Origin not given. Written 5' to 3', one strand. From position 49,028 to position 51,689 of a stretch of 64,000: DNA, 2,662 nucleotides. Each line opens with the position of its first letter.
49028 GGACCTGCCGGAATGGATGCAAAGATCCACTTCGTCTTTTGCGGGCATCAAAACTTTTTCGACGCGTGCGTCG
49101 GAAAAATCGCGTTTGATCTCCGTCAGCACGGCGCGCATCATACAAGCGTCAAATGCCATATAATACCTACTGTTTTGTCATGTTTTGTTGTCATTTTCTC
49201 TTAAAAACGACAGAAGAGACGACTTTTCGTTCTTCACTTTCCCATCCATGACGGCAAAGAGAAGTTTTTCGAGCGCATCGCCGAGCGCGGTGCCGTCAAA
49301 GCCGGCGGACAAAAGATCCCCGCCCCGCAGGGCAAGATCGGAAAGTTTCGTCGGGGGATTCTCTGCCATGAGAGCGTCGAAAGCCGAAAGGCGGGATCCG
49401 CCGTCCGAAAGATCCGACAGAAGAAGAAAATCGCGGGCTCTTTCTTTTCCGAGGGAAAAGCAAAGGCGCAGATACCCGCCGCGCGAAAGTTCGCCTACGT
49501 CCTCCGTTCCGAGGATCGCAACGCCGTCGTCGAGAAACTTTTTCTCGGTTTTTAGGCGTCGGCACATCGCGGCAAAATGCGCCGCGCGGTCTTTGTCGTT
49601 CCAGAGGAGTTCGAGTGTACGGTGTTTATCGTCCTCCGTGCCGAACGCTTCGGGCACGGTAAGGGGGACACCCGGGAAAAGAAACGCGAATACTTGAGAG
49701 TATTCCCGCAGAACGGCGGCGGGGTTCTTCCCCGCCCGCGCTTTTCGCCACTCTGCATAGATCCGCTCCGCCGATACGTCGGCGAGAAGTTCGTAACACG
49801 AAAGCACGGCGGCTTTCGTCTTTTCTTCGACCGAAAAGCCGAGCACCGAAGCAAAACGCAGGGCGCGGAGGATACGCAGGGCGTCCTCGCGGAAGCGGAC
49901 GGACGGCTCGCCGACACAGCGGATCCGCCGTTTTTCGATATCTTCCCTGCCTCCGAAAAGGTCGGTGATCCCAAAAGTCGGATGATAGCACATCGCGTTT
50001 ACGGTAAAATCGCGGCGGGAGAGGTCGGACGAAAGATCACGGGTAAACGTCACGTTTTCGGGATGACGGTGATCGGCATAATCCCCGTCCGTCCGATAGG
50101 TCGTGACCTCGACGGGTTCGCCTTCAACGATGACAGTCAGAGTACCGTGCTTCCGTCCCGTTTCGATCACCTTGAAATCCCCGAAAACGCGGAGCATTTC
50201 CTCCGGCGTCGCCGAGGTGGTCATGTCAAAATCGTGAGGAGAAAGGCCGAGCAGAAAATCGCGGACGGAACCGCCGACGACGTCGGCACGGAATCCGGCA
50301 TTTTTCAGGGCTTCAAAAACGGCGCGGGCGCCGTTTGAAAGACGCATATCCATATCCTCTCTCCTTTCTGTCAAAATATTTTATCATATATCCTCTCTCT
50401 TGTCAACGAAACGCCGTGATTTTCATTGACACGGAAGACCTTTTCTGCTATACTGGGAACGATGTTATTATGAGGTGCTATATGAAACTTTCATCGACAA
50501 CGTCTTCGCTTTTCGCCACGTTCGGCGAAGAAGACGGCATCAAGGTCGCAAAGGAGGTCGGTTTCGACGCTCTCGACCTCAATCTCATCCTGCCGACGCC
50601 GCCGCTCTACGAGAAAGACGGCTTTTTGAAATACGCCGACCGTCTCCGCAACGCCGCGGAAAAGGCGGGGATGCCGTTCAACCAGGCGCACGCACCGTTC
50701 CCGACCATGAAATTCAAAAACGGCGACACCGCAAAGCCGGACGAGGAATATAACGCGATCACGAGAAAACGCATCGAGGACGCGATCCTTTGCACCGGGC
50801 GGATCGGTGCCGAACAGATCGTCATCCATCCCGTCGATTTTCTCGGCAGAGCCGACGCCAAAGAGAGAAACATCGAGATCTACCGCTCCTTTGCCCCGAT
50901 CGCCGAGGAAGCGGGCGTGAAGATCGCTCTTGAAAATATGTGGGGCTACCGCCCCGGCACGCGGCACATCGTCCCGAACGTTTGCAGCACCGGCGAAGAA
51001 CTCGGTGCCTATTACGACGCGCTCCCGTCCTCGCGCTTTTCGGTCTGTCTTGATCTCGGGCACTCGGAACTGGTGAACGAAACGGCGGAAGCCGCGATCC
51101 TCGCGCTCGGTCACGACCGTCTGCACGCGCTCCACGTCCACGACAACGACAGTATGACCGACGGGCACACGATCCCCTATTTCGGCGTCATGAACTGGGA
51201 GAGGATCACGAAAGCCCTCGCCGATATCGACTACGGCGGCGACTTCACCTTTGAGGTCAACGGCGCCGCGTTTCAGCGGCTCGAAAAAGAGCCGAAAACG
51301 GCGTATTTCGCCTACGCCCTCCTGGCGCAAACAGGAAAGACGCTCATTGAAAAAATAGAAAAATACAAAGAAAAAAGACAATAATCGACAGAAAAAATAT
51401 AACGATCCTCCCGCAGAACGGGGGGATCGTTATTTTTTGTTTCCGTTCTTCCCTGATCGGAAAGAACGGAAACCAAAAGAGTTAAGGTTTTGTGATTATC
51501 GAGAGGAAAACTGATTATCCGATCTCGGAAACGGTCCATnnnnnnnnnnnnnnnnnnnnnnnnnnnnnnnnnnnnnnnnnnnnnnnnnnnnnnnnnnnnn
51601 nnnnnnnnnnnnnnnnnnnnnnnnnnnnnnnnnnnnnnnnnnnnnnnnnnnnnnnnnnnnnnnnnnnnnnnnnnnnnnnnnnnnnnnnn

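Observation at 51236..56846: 167-bp direct repeats derived from a host gene 3' end bracket the 5.3-kb phase-variable lipoprotein cassette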

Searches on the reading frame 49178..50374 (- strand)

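Call 9: search_protein_families(library=pfam, proteins=[window:49178-50374:-])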
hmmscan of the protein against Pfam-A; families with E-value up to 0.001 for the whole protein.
window:49178-50374:- (398 aa): 3 families
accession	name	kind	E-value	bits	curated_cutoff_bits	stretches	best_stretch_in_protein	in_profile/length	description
PF01743.26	PolyA_pol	-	1.2e-34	119.8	23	1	32-152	3-126/126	Poly A polymerase head domain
PF12627.12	PolyA_pol_RNAbd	-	3.6e-08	33.5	22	1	179-236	1-60/64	Probable RNA and SrmB- binding site of polymerase A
PF13735.12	tRNA_NucTran2_2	-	8.3e-07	29.5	27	1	266-391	23-149/149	tRNA nucleotidyltransferase domain 2 putative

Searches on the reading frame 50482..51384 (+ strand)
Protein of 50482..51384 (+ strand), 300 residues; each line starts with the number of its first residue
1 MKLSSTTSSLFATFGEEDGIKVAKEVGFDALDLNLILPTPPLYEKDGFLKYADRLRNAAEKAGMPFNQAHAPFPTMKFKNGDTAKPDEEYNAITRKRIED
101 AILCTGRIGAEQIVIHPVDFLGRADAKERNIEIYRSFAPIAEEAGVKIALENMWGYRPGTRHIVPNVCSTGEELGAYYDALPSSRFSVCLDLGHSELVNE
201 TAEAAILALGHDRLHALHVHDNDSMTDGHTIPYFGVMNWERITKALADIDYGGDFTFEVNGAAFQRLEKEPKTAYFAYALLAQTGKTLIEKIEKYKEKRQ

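Call 9: search_protein_families(library=pfam, proteins=[window:50482-51384:+])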
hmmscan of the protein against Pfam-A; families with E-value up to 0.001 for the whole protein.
window:50482-51384:+ (300 aa): 1 family
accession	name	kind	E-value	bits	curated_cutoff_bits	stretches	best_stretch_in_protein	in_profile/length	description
PF01261.30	AP_endonuc_2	-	5.2e-32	111.9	31.1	1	21-263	2-233/249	Xylose isomerase-like TIM barrel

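Call 10: find_related_loci(query=window:50482-51384:+, collection=genome_contigs, flank=10000)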
Query window:50482-51384:+ (300 aa) in genome_contigs; peptide patterns used: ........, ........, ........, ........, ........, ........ (x = any residue, [..] = any of these).
200 stretches matched a pattern, but none encodes a relative of the query by tblastn (E <= 1e-3).

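Call 11: find_homologous_proteins(query=window:50482-51384:+, max_evalue=1e-20)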
Query window:50482-51384:+ (300 aa): 676 proteins with E <= 1e-20 among 3457 candidates; the best 120 are listed.
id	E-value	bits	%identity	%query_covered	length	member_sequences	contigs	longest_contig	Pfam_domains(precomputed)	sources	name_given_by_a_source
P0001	6.7e-200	680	100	100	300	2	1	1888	PF01261.31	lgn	-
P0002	1.0e-138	480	73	99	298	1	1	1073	PF01261.31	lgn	-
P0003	1.0e-124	434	64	99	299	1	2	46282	PF01261.31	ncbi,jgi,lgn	-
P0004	3.2e-83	297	49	97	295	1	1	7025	PF01261.31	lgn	-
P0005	5.2e-83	297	51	99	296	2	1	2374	PF01261.31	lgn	-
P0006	6.6e-82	293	50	98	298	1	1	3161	PF01261.31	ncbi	-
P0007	3.0e-80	288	52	97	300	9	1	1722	PF01261.31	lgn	-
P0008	7.5e-80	286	51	98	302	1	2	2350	PF01261.31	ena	-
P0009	1.5e-79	285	48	98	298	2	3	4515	PF03786.20,PF01261.31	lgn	-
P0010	1.6e-78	282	47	100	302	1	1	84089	PF01261.31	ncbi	-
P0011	7.4e-78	280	49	100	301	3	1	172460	PF01261.31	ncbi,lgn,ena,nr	ncbi:MAG: sugar phosphate isomerase/epimerase [Clostridia bacterium]|nr:sugar phosphate isomerase/ep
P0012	4.3e-77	277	49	96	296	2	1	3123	PF01261.31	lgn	-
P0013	4.6e-77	277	51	97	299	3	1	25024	PF01261.31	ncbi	ncbi:MAG: sugar phosphate isomerase/epimerase family protein [Monoglobaceae bacterium]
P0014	7.2e-77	277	48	98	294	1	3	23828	PF01261.31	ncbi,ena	-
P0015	2.0e-76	275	49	97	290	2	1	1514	PF01261.31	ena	-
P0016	5.3e-76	274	47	98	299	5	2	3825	PF01261.31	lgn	-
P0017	6.6e-76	273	46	97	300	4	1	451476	PF01261.31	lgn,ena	-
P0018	2.5e-75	272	45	98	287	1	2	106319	PF01261.31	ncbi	-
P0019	3.9e-75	271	46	99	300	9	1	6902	PF01261.31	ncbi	-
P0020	1.0e-74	270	46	97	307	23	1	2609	PF01261.31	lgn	-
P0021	1.1e-74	269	48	98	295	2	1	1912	PF01261.31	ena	-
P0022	1.4e-74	269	46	99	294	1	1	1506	PF01261.31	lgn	-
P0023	1.4e-74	269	47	98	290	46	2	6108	PF01261.31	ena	-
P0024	1.7e-74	269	48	96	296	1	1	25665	PF01261.31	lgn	-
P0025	2.2e-74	268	46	99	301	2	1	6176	PF01261.31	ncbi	-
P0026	2.4e-74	268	48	99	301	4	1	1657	PF01261.31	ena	-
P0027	1.0e-73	266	46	97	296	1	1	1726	PF01261.31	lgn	-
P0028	1.0e-73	266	46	99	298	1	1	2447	PF01261.31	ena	-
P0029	1.2e-73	266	48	96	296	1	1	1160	PF01261.31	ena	-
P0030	1.9e-73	265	45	99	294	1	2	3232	PF01261.31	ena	-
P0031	2.9e-73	265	47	98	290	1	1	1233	PF01261.31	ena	-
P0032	9.3e-73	263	46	97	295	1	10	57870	PF01261.31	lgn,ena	-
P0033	1.2e-72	263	46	97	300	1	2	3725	PF01261.31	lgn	-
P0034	1.5e-72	262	46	98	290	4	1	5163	PF01261.31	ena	-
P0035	2.2e-72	262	47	98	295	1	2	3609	PF01261.31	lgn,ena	-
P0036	2.6e-72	262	46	97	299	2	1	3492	PF01261.31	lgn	-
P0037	3.1e-72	261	46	100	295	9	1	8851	PF01261.31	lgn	-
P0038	4.0e-72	261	47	97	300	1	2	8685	PF01261.31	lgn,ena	-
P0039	6.4e-72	260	46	98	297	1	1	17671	PF01261.31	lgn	-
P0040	1.7e-71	259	49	98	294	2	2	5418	PF01261.31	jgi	-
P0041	4.5e-71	258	47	97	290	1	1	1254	PF01261.31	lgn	-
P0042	9.7e-71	257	44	99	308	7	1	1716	PF01261.31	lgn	-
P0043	1.6e-70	256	45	100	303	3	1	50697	PF01261.31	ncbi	-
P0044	1.9e-70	256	44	98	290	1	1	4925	PF01261.31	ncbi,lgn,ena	-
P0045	2.0e-70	256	48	99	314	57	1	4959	PF01261.31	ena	-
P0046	2.5e-70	255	44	99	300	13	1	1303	PF01261.31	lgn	-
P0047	2.9e-70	255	46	98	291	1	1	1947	PF01261.31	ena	-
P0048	4.0e-70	255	43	99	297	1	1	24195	PF01261.31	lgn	-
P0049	4.3e-70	254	46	100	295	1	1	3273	PF01261.31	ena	-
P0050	1.8e-69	252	45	99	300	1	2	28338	PF01261.31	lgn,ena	-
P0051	1.8e-69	252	43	99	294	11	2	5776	PF01261.31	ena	-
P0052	2.1e-69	252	45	99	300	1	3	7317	PF01261.31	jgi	-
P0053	3.0e-69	252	46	96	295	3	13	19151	PF01261.31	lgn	-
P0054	1.0e-68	250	46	99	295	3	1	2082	PF01261.31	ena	-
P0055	4.1e-68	248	46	99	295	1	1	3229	PF01261.31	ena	-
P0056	5.8e-68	247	44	97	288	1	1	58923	PF01261.31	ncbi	-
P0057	7.9e-68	247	46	99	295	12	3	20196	PF01261.31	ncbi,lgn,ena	-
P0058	1.0e-67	247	43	98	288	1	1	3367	PF01261.31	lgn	-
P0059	1.5e-67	246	46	98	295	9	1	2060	PF01261.31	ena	-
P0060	2.4e-67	245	44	100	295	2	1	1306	PF01261.31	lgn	-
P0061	2.6e-67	245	43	98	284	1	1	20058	PF01261.31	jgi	-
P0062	2.8e-67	245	45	100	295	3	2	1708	PF01261.31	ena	-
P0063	3.0e-67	245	46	99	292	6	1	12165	PF01261.31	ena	-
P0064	3.5e-67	245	44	99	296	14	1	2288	PF01261.31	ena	-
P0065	4.0e-67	245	45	99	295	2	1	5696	PF01261.31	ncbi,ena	-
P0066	4.4e-67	245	48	87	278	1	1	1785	PF01261.31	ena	-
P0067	6.1e-67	244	45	99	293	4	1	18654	PF01261.31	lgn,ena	-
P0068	8.7e-67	244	43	99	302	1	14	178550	PF01261.31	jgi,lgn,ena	-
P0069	1.8e-66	242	45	100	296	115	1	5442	PF01261.31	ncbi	-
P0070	1.9e-66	242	46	98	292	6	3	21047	PF01261.31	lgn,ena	-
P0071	2.1e-66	242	44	99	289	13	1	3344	PF01261.31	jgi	-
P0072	2.7e-66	242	46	98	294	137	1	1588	PF01261.31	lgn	-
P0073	3.5e-66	242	46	98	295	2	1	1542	PF01261.31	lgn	-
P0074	3.9e-66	241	44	100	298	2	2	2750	PF01261.31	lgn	-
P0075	4.5e-66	241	45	99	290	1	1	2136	PF01261.31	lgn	-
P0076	4.7e-66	241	44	98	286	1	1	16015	PF01261.31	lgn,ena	-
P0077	5.3e-66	241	46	98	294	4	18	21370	PF01261.31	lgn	-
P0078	6.0e-66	241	46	100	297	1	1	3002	PF01261.31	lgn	-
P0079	6.3e-66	241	46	87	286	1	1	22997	PF03786.20,PF01261.31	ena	-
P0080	6.3e-66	241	46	98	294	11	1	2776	PF01261.31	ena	-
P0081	9.0e-66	240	44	98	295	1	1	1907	PF01261.31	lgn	-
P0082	9.4e-66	240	45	97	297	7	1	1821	PF01261.31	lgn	-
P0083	1.1e-65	240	46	96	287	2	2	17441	PF01261.31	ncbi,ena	-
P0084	2.6e-65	239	45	98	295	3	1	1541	PF01261.31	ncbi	-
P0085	3.3e-65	238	43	98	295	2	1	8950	PF01261.31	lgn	-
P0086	3.9e-65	238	44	100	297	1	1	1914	PF01261.31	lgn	-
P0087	5.6e-65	238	45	98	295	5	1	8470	PF01261.31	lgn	-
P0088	5.7e-65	238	43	98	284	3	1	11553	PF01261.31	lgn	-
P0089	6.1e-65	237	46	99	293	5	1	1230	PF01261.31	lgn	-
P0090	7.8e-65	237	46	98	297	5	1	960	PF01261.31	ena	-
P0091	8.0e-65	237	45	98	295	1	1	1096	PF01261.31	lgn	-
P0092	9.3e-65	237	42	100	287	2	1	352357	PF01261.31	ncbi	-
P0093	9.3e-65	237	46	98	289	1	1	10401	PF01261.31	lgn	-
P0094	9.9e-65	237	47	98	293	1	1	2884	PF01261.31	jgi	-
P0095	1.1e-64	237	44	87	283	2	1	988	PF01261.31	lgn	-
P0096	1.2e-64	237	45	99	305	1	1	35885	PF01261.31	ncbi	-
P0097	1.2e-64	237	46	98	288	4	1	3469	PF01261.31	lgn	-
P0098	1.7e-64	236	44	99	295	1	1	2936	PF01261.31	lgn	-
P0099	2.1e-64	236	43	96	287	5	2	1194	PF01261.31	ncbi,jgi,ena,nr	ncbi:MAG TPA: sugar phosphate isomerase/epimerase family protein [Oscillospiraceae bacterium]|nr:sug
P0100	2.6e-64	235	44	98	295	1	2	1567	PF01261.31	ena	-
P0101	2.8e-64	235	43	100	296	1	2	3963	PF01261.31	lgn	-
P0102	3.1e-64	235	44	99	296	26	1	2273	PF01261.31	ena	-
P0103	4.2e-64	235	43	99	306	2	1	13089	PF01261.31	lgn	-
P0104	4.3e-64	235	43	100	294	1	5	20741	PF01261.31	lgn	-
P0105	4.3e-64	235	45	100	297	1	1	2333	PF01261.31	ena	-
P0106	7.4e-64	234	44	97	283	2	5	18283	PF01261.31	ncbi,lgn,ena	-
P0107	8.8e-64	234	45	98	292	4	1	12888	PF01261.31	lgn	-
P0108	1.4e-63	233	43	99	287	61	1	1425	PF01261.31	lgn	-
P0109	1.8e-63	233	42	99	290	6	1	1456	PF01261.31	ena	-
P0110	1.8e-63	233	44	100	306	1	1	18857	PF01261.31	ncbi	-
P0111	2.0e-63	233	42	100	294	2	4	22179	PF01261.31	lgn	-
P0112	2.4e-63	232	44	100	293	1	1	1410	PF01261.31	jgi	-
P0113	3.1e-63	232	43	99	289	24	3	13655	PF01261.31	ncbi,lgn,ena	-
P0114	3.1e-63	232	44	91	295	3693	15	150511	PF01261.31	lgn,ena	-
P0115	3.9e-63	232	45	98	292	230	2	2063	PF01261.31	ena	-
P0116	4.0e-63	232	46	98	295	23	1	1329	PF01261.31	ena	-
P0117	4.4e-63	231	43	99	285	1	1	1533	PF01261.31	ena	-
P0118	4.6e-63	231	45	98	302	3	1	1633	PF01261.31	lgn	-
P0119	5.1e-63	231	42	99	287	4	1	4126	PF01261.31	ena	-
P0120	5.4e-63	231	42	99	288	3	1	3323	PF01261.31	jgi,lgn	-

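Call 12: find_encoding_contigs(protein=P0001, flank=10000)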
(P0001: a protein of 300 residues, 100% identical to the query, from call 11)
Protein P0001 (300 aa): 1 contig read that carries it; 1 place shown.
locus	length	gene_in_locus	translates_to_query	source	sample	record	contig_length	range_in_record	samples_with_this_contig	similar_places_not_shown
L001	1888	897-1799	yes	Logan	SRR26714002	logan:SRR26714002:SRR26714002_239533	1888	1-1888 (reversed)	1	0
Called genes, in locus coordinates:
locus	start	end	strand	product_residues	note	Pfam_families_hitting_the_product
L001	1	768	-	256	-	?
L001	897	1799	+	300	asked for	PF01261:AP_endonuc_2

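Call 13: find_encoding_contigs(protein=P0003, flank=10000)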
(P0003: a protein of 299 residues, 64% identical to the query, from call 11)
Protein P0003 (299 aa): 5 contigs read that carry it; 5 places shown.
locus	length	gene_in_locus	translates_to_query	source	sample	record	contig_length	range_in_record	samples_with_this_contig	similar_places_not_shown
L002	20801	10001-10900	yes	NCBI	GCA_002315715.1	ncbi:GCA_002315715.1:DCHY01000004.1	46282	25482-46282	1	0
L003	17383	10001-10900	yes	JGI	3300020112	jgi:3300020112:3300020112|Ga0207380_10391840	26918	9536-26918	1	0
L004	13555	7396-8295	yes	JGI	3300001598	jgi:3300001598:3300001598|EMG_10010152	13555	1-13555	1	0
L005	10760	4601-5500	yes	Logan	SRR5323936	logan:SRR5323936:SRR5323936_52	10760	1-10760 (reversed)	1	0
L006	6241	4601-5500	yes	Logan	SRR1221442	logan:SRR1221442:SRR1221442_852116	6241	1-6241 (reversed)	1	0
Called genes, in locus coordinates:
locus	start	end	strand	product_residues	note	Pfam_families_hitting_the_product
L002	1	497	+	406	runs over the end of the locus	PF00579:tRNA-synt_1b, PF22421:SYY_C-terminal, PF01479:S4 (weak)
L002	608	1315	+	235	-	PF01551:Peptidase_M23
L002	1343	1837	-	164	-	PF13238:AAA_18, PF01202:SKI (faint)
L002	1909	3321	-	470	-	PF14691:Fer4_20, PF01262:AlaDh_PNT_C (faint), PF13738:Pyr_redox_3 (faint), PF01266:DAO (weak), PF03486:HI0933_like (faint), PF07992:Pyr_redox_2, PF13450:NAD_binding_8 (weak), PF00070:Pyr_redox (weak), +2 more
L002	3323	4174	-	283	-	PF10418:DHODB_Fe-S_bind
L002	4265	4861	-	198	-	PF05067:Mn_catalase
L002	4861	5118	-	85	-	PF12652:CotJB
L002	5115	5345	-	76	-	PF11007:CotJA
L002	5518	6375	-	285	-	PF01256:Carb_kinase, PF02110:HK (weak)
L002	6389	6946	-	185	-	PF13649:Methyltransf_25 (weak), PF06962:rRNA_methylase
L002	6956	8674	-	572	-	PF05833:NFACT_N, PF05670:NFACT-R_1, PF18297:NFACT-R_2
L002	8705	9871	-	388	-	PF01743:PolyA_pol, PF12627:PolyA_pol_RNAbd, PF13735:tRNA_NucTran2_2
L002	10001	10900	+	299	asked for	PF01261:AP_endonuc_2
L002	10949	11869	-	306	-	PF00889:EF_TS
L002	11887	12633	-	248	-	PF00318:Ribosomal_S2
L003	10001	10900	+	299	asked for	PF01261:AP_endonuc_2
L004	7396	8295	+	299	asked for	PF01261:AP_endonuc_2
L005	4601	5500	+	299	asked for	PF01261:AP_endonuc_2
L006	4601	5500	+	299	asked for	PF01261:AP_endonuc_2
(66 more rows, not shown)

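Call 14: find_encoding_contigs(protein=P0002, flank=10000)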
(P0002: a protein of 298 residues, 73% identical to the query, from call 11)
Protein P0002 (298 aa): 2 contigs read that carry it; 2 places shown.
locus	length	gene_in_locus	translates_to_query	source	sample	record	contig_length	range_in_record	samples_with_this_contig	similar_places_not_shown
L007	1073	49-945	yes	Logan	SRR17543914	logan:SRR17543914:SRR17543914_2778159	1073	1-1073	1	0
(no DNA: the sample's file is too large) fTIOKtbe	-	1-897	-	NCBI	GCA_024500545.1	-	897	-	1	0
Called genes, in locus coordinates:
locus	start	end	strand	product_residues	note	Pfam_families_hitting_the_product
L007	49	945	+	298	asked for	PF01261:AP_endonuc_2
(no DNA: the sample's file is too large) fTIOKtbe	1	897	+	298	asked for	PF01261:AP_endonuc_2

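Call 22: find_related_loci(query=A2, collection=genome_contigs, flank=10000)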
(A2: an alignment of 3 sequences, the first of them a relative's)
Query A2 (300 aa) in genome_contigs; peptide patterns used: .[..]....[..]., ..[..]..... (x = any residue, [..] = any of these).
418 stretches matched a pattern; 16 encode a relative of the query (tblastn E <= 1e-3); 16 distinct loci.
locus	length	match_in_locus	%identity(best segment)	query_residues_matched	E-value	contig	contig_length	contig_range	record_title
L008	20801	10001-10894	65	1-298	4e-129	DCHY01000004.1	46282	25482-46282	MAG TPA_asm: Clostridiales bacterium UBA1740 UBA1740_contig_17888, whole genome shotgun sequence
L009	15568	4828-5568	25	1-261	5e-16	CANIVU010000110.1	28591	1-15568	MAG: Acidobacteria bacterium isolate RH-18aug17-384 genome assembly, contig: RH-18aug17-C3894, whole genome shotgun sequ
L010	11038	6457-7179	26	7-261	8e-16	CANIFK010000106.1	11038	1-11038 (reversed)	MAG: Acidobacteria bacterium isolate RE-9nov16-96 genome assembly, contig: RE-9nov16-C14763, whole genome shotgun sequen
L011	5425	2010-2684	26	20-259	3e-13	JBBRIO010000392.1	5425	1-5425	MAG: Bryobacterales bacterium isolate Co_metawrap_2796 Cmw_2796_k141_10180983_length_5425_cov_7.9947, whole genome shotg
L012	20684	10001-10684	26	17-259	6e-13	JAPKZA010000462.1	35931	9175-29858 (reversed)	MAG: Acidobacteria bacterium isolate LacPavin_0419_WC53_MAG_61_8 LacPavin_0419_WC53_scaffold_28120, whole genome shotgun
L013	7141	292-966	25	20-259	7e-13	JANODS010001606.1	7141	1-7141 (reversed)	MAG: Acidobacteriota bacterium isolate VAR_17_concoct_31 VAR_17_k141_1245507, whole genome shotgun sequence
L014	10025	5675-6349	26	20-259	1e-12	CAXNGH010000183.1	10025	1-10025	MAG: Bryobacteraceae bacterium isolate MsH-30jul19-292 genome assembly, contig: MsH-30jul19-C13371, whole genome shotgun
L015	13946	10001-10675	25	20-259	2e-12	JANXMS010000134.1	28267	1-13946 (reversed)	MAG: Acidobacteria bacterium isolate 338R_concoct_101 338R_k141_463192, whole genome shotgun sequence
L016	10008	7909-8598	24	17-261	8e-12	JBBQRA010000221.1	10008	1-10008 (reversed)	MAG: Bryobacterales bacterium isolate Co_metawrap_1626 Cmw_1626_k141_23339885_length_10008_cov_10.0000, whole genome sho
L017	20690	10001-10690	24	17-261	2e-11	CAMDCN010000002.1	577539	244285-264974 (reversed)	MAG: Candidatus Sulfopaludibacter sp. SbA3 isolate MiH-16apr19-209 genome assembly, contig: MiH-16apr19-C3, whole genome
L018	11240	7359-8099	28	1-261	6e-16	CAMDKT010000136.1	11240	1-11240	MAG: Candidatus Sulfopaludibacter sp. SbA3 isolate ZH-13nov19-246 genome assembly, contig: ZH-13nov19-C10062, whole geno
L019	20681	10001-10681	24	21-262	1e-10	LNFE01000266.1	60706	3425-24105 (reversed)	MAG: Acidobacteria bacterium Ga0077553 Ga0077553_1212.2, whole genome shotgun sequence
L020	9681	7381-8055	26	20-259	6e-13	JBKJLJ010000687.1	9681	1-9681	MAG: Bryobacteraceae bacterium isolate ant_bin.280 k117_5899432, whole genome shotgun sequence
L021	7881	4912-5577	25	25-258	3e-7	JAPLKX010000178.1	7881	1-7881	MAG: Candidatus Hydrogenedentota bacterium isolate LacPavin_0920_SED5_MAG_60_9 LacPavin_0920_SED5_scaffold_359141, whole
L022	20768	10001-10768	25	1-273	7e-7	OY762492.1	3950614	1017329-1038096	MAG: Candidatus Poribacteria bacterium isolate 99769213-57d3-4dda-a27c-563ac69bc0fb genome assembly, chromosome: 1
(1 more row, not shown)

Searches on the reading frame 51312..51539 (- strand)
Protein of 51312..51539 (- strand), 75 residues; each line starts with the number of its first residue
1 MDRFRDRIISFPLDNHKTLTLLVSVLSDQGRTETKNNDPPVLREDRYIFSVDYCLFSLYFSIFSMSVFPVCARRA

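Call 73: search_protein_families(library=pfam, proteins=[window:51312-51539:-], max_evalue=0.01)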
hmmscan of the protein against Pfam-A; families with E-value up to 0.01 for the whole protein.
window:51312-51539:- (75 aa): 0 families
